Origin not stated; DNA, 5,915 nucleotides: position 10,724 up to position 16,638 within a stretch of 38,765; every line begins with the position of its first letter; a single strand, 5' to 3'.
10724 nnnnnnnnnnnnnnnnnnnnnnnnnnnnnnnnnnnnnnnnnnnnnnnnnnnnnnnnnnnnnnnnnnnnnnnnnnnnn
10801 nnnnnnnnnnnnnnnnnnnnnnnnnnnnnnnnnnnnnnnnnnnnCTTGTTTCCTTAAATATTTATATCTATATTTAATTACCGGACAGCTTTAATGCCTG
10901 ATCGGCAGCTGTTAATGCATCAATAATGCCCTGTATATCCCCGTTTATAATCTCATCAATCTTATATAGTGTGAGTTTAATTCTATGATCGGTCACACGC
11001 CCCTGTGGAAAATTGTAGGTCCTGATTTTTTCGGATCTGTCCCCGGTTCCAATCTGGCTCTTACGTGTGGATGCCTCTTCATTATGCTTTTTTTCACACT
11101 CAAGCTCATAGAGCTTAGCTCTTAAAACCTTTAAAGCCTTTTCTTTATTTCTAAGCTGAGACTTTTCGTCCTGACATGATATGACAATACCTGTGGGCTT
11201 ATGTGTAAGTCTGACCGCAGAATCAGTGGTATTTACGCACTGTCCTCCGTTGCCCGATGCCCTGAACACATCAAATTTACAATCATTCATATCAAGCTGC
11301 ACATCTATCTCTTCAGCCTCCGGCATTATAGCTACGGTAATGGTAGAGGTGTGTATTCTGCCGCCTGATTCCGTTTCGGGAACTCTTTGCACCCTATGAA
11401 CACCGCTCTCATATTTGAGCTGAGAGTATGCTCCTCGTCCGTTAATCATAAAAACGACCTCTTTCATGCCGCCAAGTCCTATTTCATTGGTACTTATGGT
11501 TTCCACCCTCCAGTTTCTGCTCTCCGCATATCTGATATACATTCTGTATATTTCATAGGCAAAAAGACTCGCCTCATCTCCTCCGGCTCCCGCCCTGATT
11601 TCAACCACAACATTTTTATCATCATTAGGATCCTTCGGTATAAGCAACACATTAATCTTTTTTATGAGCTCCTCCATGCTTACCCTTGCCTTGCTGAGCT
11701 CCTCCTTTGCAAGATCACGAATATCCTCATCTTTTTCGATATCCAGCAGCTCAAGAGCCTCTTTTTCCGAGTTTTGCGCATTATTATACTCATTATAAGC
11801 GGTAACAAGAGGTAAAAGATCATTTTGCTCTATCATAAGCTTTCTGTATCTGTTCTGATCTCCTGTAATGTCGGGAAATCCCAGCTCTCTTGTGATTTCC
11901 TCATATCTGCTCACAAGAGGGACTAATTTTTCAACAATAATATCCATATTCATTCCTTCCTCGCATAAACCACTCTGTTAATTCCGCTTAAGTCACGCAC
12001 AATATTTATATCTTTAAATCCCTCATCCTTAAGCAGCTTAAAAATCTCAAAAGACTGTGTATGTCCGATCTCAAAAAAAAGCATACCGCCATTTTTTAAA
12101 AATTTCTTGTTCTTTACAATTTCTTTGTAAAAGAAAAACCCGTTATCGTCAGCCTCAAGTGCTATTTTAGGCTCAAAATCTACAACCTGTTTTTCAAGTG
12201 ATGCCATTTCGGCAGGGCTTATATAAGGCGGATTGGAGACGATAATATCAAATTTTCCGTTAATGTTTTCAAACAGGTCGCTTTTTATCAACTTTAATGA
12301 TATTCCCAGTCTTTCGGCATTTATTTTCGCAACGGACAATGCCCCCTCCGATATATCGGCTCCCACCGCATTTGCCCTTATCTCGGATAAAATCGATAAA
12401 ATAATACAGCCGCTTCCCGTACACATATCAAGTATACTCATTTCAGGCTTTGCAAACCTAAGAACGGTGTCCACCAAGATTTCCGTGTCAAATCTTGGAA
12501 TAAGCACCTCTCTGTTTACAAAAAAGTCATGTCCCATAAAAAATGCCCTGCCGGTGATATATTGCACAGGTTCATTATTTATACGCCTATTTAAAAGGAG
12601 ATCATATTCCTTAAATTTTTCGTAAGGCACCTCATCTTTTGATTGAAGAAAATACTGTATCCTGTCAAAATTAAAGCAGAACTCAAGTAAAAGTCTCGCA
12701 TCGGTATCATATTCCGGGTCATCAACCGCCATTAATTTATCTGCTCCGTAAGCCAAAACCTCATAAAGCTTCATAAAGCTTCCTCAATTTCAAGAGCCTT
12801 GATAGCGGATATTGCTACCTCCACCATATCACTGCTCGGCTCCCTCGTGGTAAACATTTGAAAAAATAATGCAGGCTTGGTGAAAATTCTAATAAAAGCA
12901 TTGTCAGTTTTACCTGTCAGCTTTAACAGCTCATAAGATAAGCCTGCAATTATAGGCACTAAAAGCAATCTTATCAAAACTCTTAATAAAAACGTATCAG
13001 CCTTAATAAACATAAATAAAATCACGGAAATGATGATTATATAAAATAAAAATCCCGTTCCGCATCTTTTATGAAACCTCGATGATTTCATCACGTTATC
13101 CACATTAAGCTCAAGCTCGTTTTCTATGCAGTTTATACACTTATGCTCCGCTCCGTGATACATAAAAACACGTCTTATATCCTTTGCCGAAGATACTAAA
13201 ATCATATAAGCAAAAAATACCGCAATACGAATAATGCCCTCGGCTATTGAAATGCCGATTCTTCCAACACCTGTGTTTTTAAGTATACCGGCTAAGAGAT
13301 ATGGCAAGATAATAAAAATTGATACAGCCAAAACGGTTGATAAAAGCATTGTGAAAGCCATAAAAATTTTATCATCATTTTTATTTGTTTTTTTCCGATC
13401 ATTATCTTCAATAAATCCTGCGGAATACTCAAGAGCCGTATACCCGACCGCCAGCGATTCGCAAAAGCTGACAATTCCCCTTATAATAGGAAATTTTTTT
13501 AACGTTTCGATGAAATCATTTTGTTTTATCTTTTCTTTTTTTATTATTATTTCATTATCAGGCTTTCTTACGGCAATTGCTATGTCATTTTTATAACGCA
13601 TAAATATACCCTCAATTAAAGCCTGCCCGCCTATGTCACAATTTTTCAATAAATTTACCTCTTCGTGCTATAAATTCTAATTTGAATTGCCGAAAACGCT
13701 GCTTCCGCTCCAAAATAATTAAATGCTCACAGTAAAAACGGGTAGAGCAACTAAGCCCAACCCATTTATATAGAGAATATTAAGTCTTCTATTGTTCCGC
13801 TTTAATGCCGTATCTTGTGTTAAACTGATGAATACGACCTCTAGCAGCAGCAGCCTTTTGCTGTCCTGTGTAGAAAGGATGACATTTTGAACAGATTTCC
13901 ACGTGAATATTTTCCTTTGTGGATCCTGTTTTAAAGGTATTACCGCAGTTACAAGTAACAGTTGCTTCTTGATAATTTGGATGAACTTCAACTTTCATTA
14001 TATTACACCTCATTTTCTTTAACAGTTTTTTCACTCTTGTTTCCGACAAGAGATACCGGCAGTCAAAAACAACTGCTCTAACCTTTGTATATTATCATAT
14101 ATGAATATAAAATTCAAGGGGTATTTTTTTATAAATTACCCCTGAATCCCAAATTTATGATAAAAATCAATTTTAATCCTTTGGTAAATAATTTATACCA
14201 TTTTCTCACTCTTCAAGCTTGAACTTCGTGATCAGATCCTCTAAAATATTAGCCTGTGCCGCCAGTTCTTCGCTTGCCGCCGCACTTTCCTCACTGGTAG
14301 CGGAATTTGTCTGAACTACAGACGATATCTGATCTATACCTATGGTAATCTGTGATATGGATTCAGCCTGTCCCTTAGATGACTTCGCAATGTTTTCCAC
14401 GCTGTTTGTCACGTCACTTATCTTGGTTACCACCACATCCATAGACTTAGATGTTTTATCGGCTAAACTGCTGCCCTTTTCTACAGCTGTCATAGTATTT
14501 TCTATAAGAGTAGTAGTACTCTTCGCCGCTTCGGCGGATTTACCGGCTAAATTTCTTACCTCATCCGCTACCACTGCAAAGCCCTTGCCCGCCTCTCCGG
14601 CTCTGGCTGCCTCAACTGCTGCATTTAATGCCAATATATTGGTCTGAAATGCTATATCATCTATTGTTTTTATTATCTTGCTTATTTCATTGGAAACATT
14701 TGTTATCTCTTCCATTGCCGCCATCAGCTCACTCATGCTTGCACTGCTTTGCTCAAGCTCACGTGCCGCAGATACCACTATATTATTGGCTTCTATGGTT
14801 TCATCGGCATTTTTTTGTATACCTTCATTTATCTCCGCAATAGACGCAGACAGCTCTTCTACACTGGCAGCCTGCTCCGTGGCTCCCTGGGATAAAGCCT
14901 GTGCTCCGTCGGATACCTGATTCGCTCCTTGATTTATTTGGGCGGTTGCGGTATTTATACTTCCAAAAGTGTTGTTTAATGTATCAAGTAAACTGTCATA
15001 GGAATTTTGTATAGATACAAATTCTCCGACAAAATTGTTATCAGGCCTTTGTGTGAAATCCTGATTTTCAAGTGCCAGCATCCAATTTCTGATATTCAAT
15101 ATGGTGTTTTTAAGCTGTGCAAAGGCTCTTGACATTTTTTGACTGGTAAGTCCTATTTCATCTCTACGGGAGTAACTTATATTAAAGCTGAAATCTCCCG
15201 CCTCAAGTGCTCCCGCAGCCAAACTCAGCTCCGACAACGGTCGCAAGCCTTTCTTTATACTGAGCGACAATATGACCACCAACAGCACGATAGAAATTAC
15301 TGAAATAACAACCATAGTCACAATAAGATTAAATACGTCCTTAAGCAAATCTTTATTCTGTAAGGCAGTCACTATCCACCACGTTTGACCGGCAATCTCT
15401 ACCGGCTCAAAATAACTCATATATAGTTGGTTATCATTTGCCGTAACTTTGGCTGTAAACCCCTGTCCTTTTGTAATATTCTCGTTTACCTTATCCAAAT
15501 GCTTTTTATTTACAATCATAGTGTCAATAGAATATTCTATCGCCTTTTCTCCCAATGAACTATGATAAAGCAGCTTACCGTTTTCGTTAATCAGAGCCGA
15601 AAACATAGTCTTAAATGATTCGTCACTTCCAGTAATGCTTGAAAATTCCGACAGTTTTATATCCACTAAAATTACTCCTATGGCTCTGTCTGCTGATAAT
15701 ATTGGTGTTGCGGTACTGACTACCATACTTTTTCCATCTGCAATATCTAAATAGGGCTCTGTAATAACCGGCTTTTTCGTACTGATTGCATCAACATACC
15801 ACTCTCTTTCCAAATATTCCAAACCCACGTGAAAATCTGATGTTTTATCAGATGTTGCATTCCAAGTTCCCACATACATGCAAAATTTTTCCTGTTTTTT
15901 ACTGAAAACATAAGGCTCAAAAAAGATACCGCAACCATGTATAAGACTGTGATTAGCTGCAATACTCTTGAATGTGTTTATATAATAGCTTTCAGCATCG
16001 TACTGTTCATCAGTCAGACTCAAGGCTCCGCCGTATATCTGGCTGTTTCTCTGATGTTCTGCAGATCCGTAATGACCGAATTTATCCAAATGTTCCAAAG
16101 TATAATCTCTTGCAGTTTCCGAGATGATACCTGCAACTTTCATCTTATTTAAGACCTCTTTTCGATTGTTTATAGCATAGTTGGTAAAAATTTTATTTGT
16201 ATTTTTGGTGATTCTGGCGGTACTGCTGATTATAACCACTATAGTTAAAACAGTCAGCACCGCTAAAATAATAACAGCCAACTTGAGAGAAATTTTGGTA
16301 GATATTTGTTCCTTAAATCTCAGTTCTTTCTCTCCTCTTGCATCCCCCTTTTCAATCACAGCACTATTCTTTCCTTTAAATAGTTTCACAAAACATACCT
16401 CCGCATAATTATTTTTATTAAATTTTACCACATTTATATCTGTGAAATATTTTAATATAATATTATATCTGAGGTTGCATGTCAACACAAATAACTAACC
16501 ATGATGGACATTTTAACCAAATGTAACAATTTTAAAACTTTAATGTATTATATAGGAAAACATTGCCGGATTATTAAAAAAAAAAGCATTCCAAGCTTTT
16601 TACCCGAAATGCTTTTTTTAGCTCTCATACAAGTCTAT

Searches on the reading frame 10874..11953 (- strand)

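Call 29: search_protein_families(library=pfam, proteins=[window:10874-11953:-], max_evalue=0.00001)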
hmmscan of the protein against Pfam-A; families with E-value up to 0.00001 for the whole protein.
window:10874-11953:- (359 aa): 2 families
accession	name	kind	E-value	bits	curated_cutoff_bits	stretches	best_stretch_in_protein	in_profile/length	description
PF03462.23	PCRF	-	8.1e-72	241.5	24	1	15-207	3-194/194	PCRF domain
PF00472.26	RF-1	-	7.7e-44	148.8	35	1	214-324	1-116/116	RF-1 domain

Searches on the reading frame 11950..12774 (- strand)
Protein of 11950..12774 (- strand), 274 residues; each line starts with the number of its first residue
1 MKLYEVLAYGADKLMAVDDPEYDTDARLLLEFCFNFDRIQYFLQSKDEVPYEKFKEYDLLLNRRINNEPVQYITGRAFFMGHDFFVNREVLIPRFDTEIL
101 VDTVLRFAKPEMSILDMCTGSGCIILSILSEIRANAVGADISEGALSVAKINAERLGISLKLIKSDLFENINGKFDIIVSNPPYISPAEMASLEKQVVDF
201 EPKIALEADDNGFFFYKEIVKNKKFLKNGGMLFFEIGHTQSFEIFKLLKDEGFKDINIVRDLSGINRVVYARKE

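Call 29: search_protein_families(library=pfam, proteins=[window:11950-12774:-], max_evalue=0.00001)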
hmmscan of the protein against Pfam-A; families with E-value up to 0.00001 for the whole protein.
window:11950-12774:- (274 aa): 6 families
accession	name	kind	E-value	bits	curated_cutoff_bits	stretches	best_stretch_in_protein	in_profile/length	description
PF17827.6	PrmC_N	-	7e-18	65.4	23.4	1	5-75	1-71/71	PrmC N-terminal domain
PF05175.20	MTS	-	1.3e-11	44.8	23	1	97-189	20-113/170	Methyltransferase small domain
PF13847.12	Methyltransf_31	-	1.1e-09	38.5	27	1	109-196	2-82/145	Methyltransferase domain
PF13649.12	Methyltransf_25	-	8.8e-08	33.2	27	1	114-189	1-81/97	Methyltransferase domain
PF06325.19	PrmA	-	6e-07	29.7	22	1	106-181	157-233/296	Ribosomal protein L11 methyltransferase (PrmA)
PF07669.17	Eco57I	-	4.5e-06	27.3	25.3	0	170-234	70-132/171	Eco57I restriction-modification methylase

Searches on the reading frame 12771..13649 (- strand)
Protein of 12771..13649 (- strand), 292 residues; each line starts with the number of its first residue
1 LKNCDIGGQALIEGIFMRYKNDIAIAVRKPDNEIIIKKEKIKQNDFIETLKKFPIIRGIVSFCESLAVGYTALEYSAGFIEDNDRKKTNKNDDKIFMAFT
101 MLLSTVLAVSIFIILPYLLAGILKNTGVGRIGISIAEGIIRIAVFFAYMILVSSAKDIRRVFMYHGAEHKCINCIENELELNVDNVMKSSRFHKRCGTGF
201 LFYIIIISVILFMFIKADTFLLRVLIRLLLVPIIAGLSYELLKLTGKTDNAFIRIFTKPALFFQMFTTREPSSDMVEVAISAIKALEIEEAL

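Call 29: search_protein_families(library=pfam, proteins=[window:12771-13649:-], max_evalue=0.00001)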
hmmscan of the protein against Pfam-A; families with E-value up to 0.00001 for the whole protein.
window:12771-13649:- (292 aa): 1 family
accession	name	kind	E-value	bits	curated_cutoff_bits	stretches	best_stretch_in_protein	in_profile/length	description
PF07136.16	DUF1385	-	1.6e-84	283.2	22.1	1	54-286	2-224/227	Protein of unknown function (DUF1385)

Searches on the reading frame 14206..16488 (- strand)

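Call 29: search_protein_families(library=pfam, proteins=[window:14206-16488:-], max_evalue=0.00001)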
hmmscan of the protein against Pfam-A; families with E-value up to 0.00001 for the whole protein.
window:14206-16488:- (760 aa): 4 families
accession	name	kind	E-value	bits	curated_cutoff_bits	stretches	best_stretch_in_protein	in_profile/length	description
PF00015.26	MCPsignal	-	2.6e-45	154.8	34.6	1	572-724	5-171/172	Methyl-accepting chemotaxis protein (MCP) signalling domain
PF22673.2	MCP-like_PDC_1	-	2.7e-19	70.1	27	1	171-282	3-111/113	Methyl-accepting chemotaxis protein-like, first PDC sensor domain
PF02743.24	dCache_1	-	5.4e-14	52.8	45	1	223-374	93-238/240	Cache domain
PF00672.30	HAMP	-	3.9e-08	33.9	25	0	412-449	4-41/53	HAMP domain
